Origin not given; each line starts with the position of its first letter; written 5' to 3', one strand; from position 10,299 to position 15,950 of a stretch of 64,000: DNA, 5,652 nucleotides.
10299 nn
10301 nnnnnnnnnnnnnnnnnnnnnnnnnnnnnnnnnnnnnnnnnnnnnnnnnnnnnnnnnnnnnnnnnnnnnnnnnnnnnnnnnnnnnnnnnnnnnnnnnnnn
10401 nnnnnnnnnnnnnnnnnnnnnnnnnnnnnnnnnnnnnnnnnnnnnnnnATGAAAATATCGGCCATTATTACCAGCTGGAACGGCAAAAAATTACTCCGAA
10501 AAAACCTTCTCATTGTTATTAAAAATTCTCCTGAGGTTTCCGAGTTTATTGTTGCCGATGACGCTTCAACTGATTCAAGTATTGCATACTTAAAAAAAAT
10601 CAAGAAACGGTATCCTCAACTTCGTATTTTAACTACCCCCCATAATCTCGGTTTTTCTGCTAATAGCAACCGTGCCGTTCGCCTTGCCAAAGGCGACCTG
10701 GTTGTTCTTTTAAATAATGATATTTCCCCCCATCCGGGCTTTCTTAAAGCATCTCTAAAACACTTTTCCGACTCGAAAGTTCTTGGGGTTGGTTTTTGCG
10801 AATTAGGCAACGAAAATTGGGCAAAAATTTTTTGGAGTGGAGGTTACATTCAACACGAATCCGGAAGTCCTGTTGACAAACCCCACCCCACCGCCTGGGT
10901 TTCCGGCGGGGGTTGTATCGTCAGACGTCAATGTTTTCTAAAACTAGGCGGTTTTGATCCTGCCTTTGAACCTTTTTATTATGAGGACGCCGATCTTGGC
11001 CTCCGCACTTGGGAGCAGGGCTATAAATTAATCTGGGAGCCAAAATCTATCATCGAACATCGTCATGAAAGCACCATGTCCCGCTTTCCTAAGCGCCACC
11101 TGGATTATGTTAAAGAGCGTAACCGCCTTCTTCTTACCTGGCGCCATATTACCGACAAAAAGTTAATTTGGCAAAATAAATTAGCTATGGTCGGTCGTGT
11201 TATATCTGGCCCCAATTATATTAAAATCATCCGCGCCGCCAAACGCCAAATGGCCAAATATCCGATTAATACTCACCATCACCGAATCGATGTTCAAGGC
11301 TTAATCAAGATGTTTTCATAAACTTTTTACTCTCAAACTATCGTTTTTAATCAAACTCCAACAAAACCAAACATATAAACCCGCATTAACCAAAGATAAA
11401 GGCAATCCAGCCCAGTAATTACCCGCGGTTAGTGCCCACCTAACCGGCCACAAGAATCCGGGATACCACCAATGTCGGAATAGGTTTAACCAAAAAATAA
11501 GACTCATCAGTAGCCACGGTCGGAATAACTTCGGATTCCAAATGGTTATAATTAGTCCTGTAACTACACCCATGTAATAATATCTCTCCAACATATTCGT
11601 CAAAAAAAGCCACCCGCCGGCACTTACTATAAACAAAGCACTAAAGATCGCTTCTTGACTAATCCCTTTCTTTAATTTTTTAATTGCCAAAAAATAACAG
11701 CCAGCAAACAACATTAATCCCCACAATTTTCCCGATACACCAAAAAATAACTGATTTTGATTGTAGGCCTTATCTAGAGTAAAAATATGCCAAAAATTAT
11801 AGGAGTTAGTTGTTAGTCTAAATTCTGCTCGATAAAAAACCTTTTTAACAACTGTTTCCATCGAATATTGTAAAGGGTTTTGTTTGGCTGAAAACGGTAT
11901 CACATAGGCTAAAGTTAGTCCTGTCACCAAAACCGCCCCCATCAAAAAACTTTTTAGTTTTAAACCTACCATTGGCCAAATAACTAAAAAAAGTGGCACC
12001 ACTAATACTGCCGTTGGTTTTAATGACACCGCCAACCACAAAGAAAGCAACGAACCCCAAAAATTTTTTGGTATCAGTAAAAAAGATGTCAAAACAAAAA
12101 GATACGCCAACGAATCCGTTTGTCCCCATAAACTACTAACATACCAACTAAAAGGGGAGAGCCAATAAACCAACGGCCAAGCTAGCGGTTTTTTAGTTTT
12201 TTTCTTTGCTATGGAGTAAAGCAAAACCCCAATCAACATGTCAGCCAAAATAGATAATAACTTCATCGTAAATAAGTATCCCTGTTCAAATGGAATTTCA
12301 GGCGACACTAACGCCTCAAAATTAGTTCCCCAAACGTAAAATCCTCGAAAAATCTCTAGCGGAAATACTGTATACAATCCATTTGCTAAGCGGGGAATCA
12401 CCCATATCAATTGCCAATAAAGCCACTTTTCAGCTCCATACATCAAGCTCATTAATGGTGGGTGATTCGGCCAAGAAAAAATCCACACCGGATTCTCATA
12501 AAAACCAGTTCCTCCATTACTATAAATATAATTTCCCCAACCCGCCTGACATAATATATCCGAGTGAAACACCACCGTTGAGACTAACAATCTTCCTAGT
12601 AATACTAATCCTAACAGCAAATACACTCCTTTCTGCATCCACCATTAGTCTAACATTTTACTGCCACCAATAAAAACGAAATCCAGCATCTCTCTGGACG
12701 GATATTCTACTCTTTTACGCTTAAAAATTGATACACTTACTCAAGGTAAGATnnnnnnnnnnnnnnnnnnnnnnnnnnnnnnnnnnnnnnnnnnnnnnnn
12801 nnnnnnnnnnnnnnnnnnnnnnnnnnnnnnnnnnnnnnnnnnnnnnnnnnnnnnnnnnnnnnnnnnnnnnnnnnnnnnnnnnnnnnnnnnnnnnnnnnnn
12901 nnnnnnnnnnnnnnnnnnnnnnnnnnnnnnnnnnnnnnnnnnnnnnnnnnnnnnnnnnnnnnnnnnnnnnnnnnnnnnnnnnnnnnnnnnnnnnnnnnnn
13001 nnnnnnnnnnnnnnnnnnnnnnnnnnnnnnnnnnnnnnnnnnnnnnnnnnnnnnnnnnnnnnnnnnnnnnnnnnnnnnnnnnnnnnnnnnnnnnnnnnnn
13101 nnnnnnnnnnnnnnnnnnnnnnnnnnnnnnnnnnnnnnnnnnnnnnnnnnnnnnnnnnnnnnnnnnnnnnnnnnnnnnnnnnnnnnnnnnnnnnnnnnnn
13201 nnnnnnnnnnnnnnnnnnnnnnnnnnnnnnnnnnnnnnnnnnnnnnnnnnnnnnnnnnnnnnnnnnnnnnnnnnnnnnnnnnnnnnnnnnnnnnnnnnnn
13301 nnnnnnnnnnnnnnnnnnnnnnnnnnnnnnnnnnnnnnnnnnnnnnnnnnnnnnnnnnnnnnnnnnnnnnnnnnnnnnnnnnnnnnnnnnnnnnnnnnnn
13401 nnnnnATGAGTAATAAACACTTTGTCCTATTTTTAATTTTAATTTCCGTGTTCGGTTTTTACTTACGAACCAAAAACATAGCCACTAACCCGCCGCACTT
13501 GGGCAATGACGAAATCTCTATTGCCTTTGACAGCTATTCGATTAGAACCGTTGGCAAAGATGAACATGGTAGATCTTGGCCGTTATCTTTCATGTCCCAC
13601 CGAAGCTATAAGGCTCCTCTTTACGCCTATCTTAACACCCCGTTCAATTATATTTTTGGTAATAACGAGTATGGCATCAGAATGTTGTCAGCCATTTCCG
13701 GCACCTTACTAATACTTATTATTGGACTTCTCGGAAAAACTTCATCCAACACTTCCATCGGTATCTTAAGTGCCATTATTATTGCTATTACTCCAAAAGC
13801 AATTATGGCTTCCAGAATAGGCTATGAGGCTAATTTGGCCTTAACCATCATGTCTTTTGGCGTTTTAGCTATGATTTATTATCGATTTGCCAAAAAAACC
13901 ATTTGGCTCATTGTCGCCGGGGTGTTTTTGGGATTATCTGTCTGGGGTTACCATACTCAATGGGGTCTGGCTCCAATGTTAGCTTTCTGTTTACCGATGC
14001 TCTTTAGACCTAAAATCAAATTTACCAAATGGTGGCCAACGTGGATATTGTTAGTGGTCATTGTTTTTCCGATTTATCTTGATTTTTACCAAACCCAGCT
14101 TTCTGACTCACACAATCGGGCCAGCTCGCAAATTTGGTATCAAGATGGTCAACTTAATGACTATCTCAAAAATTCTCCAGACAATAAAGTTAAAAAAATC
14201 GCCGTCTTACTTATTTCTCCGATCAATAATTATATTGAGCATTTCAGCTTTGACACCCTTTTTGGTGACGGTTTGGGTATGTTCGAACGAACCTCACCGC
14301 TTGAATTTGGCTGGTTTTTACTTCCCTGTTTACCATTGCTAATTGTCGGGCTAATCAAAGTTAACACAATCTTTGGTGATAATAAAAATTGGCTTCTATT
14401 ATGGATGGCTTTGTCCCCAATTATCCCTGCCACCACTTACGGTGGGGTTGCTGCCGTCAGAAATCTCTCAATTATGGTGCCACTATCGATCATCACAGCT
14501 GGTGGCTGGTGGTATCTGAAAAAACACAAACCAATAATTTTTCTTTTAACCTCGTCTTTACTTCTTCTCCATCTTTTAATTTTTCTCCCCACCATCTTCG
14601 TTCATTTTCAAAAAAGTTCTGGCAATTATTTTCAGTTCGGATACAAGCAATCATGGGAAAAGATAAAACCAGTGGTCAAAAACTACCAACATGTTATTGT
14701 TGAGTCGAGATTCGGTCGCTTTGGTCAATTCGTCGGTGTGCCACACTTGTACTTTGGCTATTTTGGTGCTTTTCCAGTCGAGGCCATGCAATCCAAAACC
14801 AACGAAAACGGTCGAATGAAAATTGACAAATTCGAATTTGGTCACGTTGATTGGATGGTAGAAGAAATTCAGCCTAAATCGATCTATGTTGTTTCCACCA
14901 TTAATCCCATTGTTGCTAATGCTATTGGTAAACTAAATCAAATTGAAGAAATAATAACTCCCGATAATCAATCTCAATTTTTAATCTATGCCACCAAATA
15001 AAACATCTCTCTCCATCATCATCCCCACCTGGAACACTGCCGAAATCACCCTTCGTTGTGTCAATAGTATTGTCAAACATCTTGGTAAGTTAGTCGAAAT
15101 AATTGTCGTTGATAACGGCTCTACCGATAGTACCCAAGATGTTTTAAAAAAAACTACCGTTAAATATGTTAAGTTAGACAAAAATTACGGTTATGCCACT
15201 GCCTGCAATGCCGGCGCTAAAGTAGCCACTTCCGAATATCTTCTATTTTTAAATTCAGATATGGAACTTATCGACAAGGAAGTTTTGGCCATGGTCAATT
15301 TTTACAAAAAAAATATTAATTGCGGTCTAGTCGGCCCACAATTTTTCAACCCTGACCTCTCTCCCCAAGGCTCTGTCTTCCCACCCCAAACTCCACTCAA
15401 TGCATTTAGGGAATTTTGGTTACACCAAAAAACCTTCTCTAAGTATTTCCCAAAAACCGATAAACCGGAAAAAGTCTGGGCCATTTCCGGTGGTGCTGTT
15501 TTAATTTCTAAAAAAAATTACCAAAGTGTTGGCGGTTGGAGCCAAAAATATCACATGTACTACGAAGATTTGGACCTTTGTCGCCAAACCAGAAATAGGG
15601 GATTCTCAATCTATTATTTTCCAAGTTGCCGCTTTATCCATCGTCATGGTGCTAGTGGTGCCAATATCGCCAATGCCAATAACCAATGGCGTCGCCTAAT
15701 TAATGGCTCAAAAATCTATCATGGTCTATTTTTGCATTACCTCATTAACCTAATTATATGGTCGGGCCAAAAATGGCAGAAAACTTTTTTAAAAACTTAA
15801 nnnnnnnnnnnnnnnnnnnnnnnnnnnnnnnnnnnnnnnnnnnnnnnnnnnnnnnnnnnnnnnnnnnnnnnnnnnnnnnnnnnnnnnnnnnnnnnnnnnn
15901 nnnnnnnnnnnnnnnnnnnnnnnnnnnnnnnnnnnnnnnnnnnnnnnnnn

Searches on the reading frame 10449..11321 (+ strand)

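Call 31: search_protein_families(library=pfam, proteins=[window:10449-11321:+], max_evalue=0.001)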
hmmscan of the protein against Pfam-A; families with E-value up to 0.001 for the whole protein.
window:10449-11321:+ (290 aa): 5 families
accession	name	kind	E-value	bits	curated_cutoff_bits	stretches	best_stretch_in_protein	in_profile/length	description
PF00535.33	Glycos_transf_2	-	2.7e-21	76.7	23.3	1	4-160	1-161/168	Glycosyl transferase family 2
PF13641.12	Glyco_tranf_2_3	-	6.7e-19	69.3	27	1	3-217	3-224/230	Glycosyltransferase like family 2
PF13632.12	Glyco_trans_2_3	-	1.2e-10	42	27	1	85-225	2-144/198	Glycosyl transferase family group 2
PF10111.15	Glyco_tranf_2_2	-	4.3e-07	30.1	27.3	0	155-213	167-225/276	Glycosyltransferase like family 2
PF02709.20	Glyco_transf_7C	-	0.00014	21.9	23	1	146-199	14-67/78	N-terminal domain of galactosyltransferase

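Call 67: search_protein_families(library=ncbifam, proteins=[window:10449-11321:+], max_evalue=0.00001)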
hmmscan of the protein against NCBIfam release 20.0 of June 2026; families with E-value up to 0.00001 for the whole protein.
window:10449-11321:+ (290 aa): 12 families
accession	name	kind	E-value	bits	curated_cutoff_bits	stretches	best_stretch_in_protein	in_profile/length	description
TIGR03965.1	mycofact_glyco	equivalog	7.6e-26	91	280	1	13-233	86-307/467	mycofactocin biosynthesis glycosyltransferase MftF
NF041875.1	EPS_EpsD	equivalog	6.6e-21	75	370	1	4-220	2-223/325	exopolysaccharide biosynthesis glycosyltransferase EpsD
NF053739.1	GlytfEpsEBac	equivalog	2.3e-12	46.5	450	1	2-264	2-258/265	glycosyltransferase EpsE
NF007482.0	PRK10073.1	equivalog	3.9e-12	45.8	423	1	2-98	7-102/334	glycosyltransferase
TIGR03937.1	PgaC_IcaA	equivalog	2.4e-09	36.7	422.3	1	2-97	46-141/407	poly-beta-1,6-N-acetyl-D-glucosamine synthase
NF038299.1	EPS_HpsN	equivalog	4.3e-09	35.8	425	1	2-113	2-113/317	hormogonium polysaccharide biosynthesis glycosyltransferase HpsN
NF050050.1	ProtGlycPglI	equivalog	5.1e-09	35.9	500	1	2-122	3-124/306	GalNAc(5)-diNAcBac-PP-undecaprenol beta-1,3-glucosyltransferase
TIGR04283.1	glyco_like_mftF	equivalog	2.8e-08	33.6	182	1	3-199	1-180/221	TIGR04283 family arsenosugar biosynthesis glycosyltransferase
NF047683.1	TeichurnBiosyTuaG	equivalog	3.2e-08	33.5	400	1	2-104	7-109/252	teichuronic acid biosynthesis protein TuaG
NF047588.1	GlcsyltransPgfSStrep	equivalog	3.8e-07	29.6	500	1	1-108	1-112/308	glycosyltransferase PgfS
TIGR01556.1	rhamnosyltran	subfamily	4.3e-07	29.4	200.55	1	28-205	19-201/281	rhamnosyltransferase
NF050819.1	PolSacchBiosHfsG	equivalog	7.6e-06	25.3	500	0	19-187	27-201/302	polysaccharide biosynthesis protein HfsG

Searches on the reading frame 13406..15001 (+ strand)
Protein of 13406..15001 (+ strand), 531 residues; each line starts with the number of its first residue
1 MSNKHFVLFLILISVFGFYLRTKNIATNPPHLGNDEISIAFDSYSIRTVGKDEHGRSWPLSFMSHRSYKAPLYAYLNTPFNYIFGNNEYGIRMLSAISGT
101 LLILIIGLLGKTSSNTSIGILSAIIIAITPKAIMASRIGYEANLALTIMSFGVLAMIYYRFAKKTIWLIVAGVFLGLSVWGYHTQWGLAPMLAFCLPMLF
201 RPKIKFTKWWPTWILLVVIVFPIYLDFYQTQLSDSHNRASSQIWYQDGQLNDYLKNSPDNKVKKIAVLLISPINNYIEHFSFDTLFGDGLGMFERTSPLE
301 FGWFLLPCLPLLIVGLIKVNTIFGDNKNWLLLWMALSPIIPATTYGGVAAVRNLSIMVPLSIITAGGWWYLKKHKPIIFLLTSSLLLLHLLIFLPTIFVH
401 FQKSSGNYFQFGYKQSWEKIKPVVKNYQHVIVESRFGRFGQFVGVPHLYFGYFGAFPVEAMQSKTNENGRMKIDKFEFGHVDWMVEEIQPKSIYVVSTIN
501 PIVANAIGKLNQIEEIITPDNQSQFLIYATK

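Call 31: search_protein_families(library=pfam, proteins=[window:13406-15001:+], max_evalue=0.001)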
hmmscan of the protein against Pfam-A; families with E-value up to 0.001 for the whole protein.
window:13406-15001:+ (531 aa): 1 family
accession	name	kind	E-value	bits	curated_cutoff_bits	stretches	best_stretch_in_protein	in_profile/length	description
PF13231.12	PMT_2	-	4.3e-11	43.7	26.1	1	69-221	2-154/160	Dolichyl-phosphate-mannose-protein mannosyltransferase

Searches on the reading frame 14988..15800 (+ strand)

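Call 31: search_protein_families(library=pfam, proteins=[window:14988-15800:+], max_evalue=0.001)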
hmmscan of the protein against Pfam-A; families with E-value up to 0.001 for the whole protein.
window:14988-15800:+ (270 aa): 6 families
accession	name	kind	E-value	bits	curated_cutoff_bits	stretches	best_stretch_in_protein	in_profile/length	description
PF00535.33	Glycos_transf_2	-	1.2e-27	97.3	23.3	1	9-129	1-129/168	Glycosyl transferase family 2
PF13641.12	Glyco_tranf_2_3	-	1e-11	45.8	27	1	8-234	3-227/230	Glycosyltransferase like family 2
PF10111.15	Glyco_tranf_2_2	-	7.6e-09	35.9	27.3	1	25-198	19-196/276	Glycosyltransferase like family 2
PF13712.12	Glyco_tranf_2_5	-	4.2e-08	33.6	27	1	55-209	27-178/210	Glycosyltransferase like family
PF02709.20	Glyco_transf_7C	-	2.2e-06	27.7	23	1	150-213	3-67/78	N-terminal domain of galactosyltransferase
PF13632.12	Glyco_trans_2_3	-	3e-05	24.4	27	1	159-260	65-167/198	Glycosyl transferase family group 2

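Call 67: search_protein_families(library=ncbifam, proteins=[window:14988-15800:+], max_evalue=0.00001)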
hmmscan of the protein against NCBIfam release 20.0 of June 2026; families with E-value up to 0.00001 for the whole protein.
window:14988-15800:+ (270 aa): 23 families
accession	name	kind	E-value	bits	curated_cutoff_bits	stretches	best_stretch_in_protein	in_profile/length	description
TIGR04283.1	glyco_like_mftF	equivalog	3.4e-20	72.6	182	1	8-106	1-97/221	TIGR04283 family arsenosugar biosynthesis glycosyltransferase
TIGR03965.1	mycofact_glyco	equivalog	9.3e-19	67.6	280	1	3-94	71-167/467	mycofactocin biosynthesis glycosyltransferase MftF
TIGR03937.1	PgaC_IcaA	equivalog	1.9e-17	63.3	422.3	1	6-115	45-159/407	poly-beta-1,6-N-acetyl-D-glucosamine synthase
NF041875.1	EPS_EpsD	equivalog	4.4e-15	55.9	370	1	8-218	1-206/325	exopolysaccharide biosynthesis glycosyltransferase EpsD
TIGR01556.1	rhamnosyltran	subfamily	3.4e-14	52.7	200.55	1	23-229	8-211/281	rhamnosyltransferase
NF007482.0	PRK10073.1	equivalog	4e-14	52.4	423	1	4-96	4-100/334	glycosyltransferase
NF047683.1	TeichurnBiosyTuaG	equivalog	1.7e-12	47.5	400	1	2-109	2-114/252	teichuronic acid biosynthesis protein TuaG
NF038299.1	EPS_HpsN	equivalog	1.9e-11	43.5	425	1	7-258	2-257/317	hormogonium polysaccharide biosynthesis glycosyltransferase HpsN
NF050050.1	ProtGlycPglI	equivalog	3.9e-10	39.6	500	1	6-106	2-108/306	GalNAc(5)-diNAcBac-PP-undecaprenol beta-1,3-glucosyltransferase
NF038302.1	EPS_HpsE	equivalog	2.5e-09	36.6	300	1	7-119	2-124/307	hormogonium polysaccharide biosynthesis glycosyltransferase HpsE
NF047588.1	GlcsyltransPgfSStrep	equivalog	4.2e-09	36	500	1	8-109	3-113/308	glycosyltransferase PgfS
NF045692.1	OglycostaseCruG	equivalog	4.8e-09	35.6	600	0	6-59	41-94/386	2'-O-glycosyltransferase CruG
TIGR03111.1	glyc2_xrt_Gpos1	hypoth_equivalog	1.1e-08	34.3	363.95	1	7-111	50-161/439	TIGR03111 family XrtG-associated glycosyltransferase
NF007453.0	PRK10018.1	equivalog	3.2e-08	33.6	382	1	5-111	5-115/280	colanic acid biosynthesis glycosyltransferase WcaA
TIGR04017.1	WcaA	equivalog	2.1e-07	30.8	495.75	1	6-110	5-113/279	colanic acid biosynthesis glycosyltransferase WcaA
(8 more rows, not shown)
